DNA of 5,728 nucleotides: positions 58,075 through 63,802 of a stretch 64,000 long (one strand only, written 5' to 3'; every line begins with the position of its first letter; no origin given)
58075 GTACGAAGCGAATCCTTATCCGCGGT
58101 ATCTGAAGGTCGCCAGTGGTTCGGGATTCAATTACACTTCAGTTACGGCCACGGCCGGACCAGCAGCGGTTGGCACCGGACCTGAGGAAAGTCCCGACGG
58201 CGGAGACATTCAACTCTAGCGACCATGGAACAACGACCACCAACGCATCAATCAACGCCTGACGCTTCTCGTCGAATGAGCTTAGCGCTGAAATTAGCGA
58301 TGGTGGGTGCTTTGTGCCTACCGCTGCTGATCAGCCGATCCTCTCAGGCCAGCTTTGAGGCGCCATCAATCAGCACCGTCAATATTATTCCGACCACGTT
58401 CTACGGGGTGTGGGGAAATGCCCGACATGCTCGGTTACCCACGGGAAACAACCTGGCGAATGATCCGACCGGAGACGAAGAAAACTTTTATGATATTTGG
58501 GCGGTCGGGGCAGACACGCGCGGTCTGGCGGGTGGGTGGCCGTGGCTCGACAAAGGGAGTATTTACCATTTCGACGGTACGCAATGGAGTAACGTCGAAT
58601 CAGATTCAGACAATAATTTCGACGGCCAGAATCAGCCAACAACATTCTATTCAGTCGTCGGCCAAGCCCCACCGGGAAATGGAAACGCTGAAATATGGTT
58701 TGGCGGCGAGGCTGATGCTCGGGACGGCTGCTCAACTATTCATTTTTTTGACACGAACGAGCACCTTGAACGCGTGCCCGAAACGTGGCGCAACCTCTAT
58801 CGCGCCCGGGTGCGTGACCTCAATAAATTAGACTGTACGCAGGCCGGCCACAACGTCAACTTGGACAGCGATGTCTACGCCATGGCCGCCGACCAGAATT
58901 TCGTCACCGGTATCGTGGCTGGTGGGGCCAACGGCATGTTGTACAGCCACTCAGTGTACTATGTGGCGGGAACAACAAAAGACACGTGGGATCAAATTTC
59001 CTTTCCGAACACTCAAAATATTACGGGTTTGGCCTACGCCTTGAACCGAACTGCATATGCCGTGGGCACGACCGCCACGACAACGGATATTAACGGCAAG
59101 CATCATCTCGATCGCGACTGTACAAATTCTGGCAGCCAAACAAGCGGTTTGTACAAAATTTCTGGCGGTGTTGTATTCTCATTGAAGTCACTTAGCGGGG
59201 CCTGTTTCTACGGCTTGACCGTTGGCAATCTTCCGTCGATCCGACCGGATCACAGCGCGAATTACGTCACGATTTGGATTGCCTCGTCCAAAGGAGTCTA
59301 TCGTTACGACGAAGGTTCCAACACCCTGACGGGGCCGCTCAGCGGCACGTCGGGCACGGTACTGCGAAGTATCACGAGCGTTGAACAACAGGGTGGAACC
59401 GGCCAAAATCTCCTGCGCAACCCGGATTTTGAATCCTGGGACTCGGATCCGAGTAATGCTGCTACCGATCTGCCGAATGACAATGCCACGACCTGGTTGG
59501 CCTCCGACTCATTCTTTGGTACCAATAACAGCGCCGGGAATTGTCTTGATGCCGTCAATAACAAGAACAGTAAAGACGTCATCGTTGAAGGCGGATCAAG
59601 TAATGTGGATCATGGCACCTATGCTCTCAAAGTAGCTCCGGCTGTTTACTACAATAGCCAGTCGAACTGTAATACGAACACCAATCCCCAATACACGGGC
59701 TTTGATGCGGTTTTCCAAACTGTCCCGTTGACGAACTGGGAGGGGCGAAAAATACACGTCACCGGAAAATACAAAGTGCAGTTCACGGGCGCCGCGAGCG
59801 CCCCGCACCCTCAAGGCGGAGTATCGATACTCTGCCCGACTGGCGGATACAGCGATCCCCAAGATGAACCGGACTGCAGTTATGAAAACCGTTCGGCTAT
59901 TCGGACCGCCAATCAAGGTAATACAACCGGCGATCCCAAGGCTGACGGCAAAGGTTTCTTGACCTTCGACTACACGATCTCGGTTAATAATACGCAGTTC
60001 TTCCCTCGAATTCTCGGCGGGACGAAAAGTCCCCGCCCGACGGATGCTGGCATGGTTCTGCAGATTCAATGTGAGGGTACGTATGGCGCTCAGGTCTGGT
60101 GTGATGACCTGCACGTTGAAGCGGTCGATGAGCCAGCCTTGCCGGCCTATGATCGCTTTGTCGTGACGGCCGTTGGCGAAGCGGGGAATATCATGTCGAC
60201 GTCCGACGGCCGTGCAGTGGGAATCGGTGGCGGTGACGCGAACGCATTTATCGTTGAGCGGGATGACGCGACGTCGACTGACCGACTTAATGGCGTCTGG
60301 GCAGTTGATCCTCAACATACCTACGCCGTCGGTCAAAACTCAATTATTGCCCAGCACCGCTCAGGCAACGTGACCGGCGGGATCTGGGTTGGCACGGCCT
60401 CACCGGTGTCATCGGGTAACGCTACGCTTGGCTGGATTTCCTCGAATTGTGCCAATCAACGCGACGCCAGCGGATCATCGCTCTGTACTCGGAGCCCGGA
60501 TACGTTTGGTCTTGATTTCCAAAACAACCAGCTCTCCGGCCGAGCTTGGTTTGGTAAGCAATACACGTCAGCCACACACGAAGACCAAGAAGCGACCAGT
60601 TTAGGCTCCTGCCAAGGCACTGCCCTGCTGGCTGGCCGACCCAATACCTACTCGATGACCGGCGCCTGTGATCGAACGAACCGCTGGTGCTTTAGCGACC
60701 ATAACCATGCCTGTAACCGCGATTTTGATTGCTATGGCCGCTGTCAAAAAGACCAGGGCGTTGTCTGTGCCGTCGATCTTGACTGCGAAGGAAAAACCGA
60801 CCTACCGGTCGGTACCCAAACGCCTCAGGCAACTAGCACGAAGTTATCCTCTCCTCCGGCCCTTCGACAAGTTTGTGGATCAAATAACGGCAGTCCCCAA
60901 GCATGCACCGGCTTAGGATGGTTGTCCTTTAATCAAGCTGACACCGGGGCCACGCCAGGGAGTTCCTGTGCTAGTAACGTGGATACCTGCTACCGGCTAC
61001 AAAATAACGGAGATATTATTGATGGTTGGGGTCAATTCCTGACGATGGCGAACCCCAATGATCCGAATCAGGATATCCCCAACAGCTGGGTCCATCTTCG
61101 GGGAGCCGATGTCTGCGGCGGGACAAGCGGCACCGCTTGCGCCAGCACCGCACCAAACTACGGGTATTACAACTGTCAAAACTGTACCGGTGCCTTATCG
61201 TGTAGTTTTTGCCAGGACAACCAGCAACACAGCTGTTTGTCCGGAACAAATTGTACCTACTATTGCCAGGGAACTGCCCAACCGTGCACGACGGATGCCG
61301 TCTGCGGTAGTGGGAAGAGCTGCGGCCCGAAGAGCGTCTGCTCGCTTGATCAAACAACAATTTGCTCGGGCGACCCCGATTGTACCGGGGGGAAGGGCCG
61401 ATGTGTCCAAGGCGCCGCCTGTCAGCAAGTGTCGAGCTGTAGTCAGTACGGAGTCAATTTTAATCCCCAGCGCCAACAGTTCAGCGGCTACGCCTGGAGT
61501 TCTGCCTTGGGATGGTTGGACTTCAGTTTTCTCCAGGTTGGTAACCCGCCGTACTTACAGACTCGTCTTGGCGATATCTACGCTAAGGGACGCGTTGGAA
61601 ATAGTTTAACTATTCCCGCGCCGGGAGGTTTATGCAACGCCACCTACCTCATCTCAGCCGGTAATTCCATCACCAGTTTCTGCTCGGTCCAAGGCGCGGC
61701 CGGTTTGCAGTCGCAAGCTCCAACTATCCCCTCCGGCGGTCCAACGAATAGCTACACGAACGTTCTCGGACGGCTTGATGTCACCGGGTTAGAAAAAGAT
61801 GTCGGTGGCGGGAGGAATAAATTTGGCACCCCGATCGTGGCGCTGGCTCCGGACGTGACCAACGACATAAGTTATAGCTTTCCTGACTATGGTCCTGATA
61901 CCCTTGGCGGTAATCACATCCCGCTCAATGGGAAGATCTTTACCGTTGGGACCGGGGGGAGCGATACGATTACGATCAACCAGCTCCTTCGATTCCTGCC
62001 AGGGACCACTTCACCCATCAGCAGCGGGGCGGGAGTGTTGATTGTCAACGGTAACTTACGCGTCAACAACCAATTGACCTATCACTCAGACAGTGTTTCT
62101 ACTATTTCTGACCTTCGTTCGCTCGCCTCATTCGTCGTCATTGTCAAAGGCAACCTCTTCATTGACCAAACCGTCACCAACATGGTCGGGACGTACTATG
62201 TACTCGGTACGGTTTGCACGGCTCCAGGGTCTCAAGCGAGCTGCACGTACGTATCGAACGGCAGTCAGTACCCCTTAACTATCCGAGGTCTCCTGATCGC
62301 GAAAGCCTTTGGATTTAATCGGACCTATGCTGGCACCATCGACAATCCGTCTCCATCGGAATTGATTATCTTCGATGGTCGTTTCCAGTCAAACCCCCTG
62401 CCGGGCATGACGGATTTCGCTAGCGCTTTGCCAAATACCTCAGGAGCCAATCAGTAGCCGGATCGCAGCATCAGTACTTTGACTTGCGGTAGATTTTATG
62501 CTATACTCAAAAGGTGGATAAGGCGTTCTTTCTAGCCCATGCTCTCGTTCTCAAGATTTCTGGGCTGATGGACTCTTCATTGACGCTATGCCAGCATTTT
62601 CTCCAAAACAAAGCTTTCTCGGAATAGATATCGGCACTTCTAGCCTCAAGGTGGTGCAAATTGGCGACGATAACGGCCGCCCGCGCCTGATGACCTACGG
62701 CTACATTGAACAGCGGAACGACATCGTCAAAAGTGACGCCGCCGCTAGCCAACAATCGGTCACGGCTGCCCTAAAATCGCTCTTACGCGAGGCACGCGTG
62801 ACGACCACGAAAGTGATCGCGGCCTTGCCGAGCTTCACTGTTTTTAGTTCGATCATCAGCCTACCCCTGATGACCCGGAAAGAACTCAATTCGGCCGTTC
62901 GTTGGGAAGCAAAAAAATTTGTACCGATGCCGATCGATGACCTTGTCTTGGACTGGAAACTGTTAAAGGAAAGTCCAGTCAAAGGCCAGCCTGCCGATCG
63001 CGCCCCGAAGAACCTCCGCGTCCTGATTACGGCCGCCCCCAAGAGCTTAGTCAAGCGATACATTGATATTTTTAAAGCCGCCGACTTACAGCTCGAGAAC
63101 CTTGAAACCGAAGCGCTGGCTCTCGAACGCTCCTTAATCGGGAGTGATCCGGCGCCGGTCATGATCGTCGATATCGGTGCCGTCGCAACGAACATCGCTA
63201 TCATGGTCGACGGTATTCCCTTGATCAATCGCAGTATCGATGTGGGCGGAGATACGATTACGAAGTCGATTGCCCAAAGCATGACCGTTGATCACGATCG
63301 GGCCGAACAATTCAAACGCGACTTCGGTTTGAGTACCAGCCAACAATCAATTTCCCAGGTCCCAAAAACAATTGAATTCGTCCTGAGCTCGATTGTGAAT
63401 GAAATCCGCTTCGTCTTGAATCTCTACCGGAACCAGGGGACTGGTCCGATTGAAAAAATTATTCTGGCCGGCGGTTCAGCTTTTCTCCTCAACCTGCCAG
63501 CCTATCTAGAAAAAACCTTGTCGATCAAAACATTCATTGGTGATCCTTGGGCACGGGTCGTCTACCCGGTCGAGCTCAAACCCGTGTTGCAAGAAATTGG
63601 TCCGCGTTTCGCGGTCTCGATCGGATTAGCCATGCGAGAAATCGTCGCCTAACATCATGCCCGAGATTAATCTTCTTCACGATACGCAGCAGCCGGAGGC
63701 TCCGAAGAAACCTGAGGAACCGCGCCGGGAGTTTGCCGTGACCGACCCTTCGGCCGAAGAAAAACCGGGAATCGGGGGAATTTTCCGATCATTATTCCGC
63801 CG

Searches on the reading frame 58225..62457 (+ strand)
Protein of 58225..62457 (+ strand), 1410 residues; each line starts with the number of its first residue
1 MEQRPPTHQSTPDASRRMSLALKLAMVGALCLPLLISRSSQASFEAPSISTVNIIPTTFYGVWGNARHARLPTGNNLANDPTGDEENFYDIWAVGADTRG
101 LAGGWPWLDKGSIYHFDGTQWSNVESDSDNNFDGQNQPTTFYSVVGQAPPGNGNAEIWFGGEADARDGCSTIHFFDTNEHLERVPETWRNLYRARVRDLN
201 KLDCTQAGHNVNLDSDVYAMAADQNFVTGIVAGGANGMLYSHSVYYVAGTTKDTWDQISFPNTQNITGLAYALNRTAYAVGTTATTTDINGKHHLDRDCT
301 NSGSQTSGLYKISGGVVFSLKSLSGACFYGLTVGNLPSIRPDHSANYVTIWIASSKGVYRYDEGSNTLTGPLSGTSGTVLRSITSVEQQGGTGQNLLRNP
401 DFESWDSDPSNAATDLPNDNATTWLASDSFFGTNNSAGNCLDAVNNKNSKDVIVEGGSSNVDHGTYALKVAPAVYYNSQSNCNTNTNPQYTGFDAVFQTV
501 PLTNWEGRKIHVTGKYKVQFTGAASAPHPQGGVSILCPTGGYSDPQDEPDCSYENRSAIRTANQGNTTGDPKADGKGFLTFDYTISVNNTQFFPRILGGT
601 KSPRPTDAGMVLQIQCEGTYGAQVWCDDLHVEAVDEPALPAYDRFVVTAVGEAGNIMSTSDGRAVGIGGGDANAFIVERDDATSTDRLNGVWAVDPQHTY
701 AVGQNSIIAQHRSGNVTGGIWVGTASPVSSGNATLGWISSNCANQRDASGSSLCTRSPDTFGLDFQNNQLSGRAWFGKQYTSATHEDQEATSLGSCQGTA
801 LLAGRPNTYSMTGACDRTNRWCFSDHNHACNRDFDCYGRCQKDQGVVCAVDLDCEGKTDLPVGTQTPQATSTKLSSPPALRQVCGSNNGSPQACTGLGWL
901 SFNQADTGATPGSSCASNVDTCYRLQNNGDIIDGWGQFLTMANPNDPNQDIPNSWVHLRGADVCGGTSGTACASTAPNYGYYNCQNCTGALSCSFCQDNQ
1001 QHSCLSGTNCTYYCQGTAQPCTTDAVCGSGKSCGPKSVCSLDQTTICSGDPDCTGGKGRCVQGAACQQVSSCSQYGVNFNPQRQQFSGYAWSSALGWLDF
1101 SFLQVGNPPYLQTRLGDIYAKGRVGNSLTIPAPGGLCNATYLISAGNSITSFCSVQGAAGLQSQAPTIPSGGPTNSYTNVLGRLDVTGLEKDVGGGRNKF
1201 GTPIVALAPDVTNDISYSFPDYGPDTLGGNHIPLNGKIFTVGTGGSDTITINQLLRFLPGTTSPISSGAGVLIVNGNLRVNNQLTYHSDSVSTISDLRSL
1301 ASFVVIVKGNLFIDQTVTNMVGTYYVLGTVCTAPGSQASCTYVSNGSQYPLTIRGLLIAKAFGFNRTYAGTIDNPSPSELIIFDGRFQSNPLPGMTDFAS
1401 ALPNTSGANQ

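Call 3: search_protein_families(library=pfam, proteins=[window:58225-62457:+], max_evalue=1)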
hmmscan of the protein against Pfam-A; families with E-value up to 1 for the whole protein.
window:58225-62457:+ (1410 aa): 0 families

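Call 4: search_protein_families(library=ncbifam, proteins=[window:58225-62457:+], max_evalue=1)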
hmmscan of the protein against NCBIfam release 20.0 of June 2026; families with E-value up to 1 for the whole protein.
window:58225-62457:+ (1410 aa): 0 families

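Call 38: search_solved_structures(query=window:58225-62454:+, max_evalue=1)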
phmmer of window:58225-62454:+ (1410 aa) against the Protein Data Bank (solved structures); distinct sequences matched with E-value up to 1: 0.

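Call 57: search_protein_families(library=phrogs, proteins=[window:58225-62457:+], max_evalue=1)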
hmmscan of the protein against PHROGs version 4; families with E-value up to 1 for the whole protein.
window:58225-62457:+ (1410 aa): 2 families
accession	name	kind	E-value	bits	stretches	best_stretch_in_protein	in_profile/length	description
phrog_24931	-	unknown function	0.36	11.3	1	1293-1329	180-216/270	-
phrog_743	-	DNA, RNA and nucleotide metabolism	0.38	11.2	0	443-481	12-49/246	single strand DNA binding protein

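Call 91: search_solved_structures(query=A8, max_evalue=5)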
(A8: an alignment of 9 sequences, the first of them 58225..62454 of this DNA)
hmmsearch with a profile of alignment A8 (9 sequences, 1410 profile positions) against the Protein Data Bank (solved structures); distinct sequences matched with E-value up to 5: 2.
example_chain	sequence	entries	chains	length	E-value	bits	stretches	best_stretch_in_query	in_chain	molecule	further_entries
9h1o_C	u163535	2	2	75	0.61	10.9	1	964-1013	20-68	Rho guanine nucleotide exchange factor 2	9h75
1h9h_I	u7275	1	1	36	3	8.6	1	1018-1039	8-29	TRYPSIN INHIBITOR II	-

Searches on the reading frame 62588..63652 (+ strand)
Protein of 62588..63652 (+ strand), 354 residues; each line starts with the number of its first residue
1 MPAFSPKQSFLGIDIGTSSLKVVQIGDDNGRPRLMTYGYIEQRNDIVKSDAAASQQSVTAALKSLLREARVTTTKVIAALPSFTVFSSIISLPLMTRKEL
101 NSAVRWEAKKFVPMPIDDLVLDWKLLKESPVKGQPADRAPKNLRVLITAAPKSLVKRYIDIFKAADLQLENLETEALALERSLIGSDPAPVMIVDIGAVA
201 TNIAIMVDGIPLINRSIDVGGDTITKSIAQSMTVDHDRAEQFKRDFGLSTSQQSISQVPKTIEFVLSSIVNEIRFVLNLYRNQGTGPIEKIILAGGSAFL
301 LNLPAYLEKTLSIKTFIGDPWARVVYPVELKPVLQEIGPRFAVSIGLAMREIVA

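Call 10: search_protein_families(library=pfam, proteins=[window:62588-63652:+], max_evalue=0.001)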
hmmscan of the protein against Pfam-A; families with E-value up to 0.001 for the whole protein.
window:62588-63652:+ (354 aa): 5 families
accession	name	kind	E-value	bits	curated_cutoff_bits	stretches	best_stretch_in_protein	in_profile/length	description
PF11104.14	PilM_2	-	7.8e-45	153.7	27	1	12-351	1-339/340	Type IV pilus assembly protein PilM;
PF14450.12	FtsA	-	2.8e-13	50.8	31.8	1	193-346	2-127/127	Cell division protein FtsA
PF06723.19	MreB_Mbl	-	9.5e-10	38.3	27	1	187-236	143-192/327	MreB/Mbl protein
PF08841.16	DDR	-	0.00044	19.8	24.6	0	189-244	133-189/328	Diol dehydratase reactivase ATPase-like domain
PF25216.1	Volactin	-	0.00051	20.1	35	0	194-252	171-230/321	Volactin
